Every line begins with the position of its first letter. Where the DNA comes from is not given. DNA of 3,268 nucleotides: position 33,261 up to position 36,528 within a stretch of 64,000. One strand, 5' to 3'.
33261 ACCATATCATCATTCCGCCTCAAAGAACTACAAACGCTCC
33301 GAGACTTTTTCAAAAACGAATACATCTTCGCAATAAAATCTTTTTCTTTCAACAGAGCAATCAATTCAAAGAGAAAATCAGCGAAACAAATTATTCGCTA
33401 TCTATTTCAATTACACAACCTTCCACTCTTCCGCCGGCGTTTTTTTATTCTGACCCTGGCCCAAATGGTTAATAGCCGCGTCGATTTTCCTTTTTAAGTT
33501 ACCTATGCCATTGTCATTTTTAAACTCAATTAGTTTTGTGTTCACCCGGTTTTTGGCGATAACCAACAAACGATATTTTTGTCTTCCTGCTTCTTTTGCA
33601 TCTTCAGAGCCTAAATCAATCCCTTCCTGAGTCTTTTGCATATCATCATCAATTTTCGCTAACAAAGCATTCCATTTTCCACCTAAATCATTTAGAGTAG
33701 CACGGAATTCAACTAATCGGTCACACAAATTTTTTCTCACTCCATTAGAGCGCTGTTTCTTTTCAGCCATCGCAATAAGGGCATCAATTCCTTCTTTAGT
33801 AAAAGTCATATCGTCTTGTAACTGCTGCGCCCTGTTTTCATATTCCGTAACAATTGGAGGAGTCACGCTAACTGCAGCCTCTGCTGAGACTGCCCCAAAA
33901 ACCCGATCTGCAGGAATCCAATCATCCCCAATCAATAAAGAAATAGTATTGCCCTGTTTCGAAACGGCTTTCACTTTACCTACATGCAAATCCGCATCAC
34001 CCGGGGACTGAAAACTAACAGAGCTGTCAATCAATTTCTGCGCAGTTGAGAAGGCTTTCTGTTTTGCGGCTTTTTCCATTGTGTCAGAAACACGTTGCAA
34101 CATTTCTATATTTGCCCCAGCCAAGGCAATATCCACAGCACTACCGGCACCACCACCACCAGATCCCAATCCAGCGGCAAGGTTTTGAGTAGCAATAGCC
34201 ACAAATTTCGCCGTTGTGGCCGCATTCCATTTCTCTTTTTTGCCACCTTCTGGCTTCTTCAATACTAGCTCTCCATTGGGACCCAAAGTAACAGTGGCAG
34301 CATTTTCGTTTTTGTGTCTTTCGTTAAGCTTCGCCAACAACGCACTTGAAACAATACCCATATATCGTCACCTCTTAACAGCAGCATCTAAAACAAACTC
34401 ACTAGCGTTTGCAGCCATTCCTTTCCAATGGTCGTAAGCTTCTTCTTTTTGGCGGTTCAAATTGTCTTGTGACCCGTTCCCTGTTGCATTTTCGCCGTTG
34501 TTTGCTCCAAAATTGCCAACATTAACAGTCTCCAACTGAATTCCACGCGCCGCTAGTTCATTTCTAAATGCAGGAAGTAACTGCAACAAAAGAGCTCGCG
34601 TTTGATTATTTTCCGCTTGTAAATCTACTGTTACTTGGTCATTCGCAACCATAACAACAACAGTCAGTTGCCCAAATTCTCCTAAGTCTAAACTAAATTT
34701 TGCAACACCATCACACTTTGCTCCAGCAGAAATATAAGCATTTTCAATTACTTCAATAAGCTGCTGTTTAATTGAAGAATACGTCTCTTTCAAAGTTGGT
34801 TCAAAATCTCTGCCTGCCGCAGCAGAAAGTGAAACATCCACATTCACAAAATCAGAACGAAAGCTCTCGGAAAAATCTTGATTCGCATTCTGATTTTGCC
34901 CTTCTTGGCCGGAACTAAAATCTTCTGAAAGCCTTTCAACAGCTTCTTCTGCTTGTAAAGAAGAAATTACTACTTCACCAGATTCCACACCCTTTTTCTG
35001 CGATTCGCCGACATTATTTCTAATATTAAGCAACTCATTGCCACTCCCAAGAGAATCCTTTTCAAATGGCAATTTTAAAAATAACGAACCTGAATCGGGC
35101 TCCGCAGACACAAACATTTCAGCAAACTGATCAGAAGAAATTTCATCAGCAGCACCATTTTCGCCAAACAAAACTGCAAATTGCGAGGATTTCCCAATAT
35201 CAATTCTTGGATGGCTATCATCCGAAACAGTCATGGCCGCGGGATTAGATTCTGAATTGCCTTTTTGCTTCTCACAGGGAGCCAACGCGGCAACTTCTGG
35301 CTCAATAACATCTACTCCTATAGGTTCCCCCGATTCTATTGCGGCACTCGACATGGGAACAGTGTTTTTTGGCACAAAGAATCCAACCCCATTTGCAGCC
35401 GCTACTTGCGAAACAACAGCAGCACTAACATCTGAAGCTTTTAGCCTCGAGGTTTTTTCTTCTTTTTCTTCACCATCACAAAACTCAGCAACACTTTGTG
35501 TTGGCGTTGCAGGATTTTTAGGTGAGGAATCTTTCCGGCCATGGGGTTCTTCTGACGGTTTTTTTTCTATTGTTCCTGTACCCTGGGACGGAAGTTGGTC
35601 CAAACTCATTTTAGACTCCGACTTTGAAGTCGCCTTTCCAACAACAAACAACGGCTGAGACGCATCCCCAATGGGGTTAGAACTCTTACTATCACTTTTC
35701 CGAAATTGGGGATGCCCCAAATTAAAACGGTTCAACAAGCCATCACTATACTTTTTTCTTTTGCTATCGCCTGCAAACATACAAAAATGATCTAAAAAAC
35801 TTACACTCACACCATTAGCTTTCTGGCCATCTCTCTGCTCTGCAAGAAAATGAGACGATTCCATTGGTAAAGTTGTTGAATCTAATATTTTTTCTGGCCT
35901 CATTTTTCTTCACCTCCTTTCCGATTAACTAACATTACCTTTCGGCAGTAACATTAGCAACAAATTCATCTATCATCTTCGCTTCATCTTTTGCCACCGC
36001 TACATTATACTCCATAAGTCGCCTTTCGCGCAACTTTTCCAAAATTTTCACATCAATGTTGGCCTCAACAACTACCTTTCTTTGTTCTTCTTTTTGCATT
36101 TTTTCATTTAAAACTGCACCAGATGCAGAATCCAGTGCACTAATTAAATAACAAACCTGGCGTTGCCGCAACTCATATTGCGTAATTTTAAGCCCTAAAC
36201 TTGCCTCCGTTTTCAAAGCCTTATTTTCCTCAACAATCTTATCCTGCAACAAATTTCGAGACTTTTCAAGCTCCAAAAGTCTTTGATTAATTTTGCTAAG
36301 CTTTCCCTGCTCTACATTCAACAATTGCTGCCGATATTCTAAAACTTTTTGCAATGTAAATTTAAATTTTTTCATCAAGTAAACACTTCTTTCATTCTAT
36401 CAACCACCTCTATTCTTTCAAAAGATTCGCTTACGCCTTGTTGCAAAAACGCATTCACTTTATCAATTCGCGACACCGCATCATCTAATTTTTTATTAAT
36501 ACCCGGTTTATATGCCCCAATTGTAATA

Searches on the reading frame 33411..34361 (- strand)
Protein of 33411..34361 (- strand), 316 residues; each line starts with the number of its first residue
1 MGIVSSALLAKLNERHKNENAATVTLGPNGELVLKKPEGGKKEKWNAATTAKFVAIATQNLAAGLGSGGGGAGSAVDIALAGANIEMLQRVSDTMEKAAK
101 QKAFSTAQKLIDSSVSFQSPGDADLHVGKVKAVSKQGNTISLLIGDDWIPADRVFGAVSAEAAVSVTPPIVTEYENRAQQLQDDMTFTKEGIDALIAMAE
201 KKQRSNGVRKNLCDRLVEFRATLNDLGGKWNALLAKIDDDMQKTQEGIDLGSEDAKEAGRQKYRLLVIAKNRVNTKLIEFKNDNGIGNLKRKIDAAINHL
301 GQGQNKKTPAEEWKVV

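Call 3: search_protein_families(library=pfam, proteins=[window:33411-34361:-], max_evalue=1)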
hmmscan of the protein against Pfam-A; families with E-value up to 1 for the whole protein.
window:33411-34361:- (316 aa): 1 family
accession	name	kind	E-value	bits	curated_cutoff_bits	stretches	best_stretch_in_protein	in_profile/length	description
PF04108.17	ATG17_like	-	0.11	12.4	43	1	174-304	22-132/355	Autophagy protein ATG17-like domain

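Call 4: search_protein_families(library=ncbifam, proteins=[window:33411-34361:-], max_evalue=1)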
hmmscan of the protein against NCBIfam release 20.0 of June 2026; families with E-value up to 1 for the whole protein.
window:33411-34361:- (316 aa): 1 family
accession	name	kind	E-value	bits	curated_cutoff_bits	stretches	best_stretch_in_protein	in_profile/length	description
NF007197.1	PRK09618.1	equivalog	0.0022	18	129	1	85-155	62-133/138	flagellar hook assembly protein FlgD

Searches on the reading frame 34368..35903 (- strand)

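Call 3: search_protein_families(library=pfam, proteins=[window:34368-35903:-], max_evalue=1)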
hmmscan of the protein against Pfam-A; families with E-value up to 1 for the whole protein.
window:34368-35903:- (511 aa): 2 families
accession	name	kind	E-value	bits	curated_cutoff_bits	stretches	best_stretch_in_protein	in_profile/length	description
PF02120.21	Flg_hook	-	4.6e-14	52.4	29.8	1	401-464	15-78/85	Flagellar hook-length control protein FliK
PF03830.20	PTSIIB_sorb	-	0.14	12.9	27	1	419-475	58-115/148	PTS system sorbose subfamily IIB component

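Call 4: search_protein_families(library=ncbifam, proteins=[window:34368-35903:-], max_evalue=1)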
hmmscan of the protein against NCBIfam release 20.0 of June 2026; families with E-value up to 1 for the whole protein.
window:34368-35903:- (511 aa): 3 families
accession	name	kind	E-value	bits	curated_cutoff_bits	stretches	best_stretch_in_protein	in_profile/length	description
NF007514.1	PRK10118.1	equivalog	0.0036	16.9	396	1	401-463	293-355/410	flagellar hook length control protein FliK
TIGR02514.1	type_III_yscP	equivalog_domain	0.014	15.6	76.5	1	378-494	21-126/129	type III secretion system needle length determinant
TIGR00854.1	pts-sorbose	subfamily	0.13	12.3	163.6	1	421-471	62-111/150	mannose/fructose/sorbose PTS transporter subunit IIB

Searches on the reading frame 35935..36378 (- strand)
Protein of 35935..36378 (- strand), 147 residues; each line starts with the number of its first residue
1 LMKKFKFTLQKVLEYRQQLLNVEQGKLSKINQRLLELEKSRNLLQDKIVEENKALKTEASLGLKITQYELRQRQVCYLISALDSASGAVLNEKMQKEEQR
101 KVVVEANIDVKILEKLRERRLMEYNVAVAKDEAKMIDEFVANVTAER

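Call 3: search_protein_families(library=pfam, proteins=[window:35935-36378:-], max_evalue=1)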
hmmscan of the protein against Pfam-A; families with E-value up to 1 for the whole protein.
window:35935-36378:- (147 aa): 1 family
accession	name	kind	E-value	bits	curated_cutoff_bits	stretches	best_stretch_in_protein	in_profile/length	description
PF02050.21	FliJ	-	3.1e-13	50.5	28.4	1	25-141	5-120/123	Flagellar FliJ protein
